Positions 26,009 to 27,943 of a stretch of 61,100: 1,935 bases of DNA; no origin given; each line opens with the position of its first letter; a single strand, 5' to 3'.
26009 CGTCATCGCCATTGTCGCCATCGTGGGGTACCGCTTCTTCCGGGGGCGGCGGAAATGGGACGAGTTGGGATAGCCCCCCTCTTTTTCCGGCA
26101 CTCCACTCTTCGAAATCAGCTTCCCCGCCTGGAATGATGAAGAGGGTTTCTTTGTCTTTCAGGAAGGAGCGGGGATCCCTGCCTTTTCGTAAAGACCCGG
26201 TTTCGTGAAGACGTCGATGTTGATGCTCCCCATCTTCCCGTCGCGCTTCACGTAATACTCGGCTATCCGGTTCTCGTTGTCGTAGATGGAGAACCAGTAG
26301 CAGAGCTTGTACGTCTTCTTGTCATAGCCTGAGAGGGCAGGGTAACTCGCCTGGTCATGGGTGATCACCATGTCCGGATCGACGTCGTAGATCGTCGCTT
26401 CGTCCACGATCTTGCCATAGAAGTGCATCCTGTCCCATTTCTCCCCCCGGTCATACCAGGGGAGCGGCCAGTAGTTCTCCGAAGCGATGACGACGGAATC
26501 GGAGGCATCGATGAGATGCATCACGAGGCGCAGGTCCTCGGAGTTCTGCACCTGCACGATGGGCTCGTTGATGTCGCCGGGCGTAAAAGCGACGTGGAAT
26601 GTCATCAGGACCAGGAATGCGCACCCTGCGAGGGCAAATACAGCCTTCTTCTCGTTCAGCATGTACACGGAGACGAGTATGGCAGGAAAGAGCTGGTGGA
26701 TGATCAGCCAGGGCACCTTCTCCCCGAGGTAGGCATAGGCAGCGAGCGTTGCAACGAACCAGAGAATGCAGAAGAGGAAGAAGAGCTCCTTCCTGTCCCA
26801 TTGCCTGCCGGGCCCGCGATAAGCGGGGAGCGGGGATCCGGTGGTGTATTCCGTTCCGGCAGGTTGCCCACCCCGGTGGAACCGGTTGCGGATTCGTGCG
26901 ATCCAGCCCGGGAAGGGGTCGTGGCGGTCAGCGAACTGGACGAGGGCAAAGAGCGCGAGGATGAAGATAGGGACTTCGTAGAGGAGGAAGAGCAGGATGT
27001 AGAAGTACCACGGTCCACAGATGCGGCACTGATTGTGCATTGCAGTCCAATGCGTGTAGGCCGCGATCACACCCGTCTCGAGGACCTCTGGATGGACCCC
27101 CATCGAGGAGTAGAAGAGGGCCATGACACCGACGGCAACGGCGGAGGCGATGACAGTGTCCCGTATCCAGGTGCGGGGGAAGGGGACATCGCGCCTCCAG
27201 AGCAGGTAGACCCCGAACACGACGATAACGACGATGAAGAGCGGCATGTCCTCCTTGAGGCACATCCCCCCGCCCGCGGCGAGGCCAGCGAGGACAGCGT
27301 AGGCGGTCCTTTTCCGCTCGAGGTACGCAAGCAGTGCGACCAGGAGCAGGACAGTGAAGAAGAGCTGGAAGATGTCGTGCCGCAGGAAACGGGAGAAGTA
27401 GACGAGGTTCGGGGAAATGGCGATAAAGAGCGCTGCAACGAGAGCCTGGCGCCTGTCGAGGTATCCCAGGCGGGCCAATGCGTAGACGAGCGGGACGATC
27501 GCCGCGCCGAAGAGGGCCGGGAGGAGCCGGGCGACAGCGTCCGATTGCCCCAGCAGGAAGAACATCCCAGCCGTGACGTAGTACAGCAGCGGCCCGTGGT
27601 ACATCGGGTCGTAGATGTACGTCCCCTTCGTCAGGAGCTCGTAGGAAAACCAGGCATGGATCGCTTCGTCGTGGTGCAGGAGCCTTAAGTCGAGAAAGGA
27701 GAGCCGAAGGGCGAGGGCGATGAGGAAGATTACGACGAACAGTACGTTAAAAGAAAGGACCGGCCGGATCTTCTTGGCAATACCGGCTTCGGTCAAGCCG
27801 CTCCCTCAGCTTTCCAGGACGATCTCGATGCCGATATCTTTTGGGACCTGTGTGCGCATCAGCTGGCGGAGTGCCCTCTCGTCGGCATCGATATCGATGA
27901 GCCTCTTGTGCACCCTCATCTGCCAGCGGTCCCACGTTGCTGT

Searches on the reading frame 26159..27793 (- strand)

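Call 56: search_protein_families(library=pfam, proteins=[window:26159-27793:-], max_evalue=0.00001)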
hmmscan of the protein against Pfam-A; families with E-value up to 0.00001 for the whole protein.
window:26159-27793:- (544 aa): 2 families
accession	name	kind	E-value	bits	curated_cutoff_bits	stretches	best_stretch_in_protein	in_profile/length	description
PF13231.12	PMT_2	-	3.1e-19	70.2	26.1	1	66-226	2-153/160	Dolichyl-phosphate-mannose-protein mannosyltransferase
PF02366.24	PMT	-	5.9e-10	39.6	22.7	1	69-203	65-205/245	Dolichyl-phosphate-mannose-protein mannosyltransferase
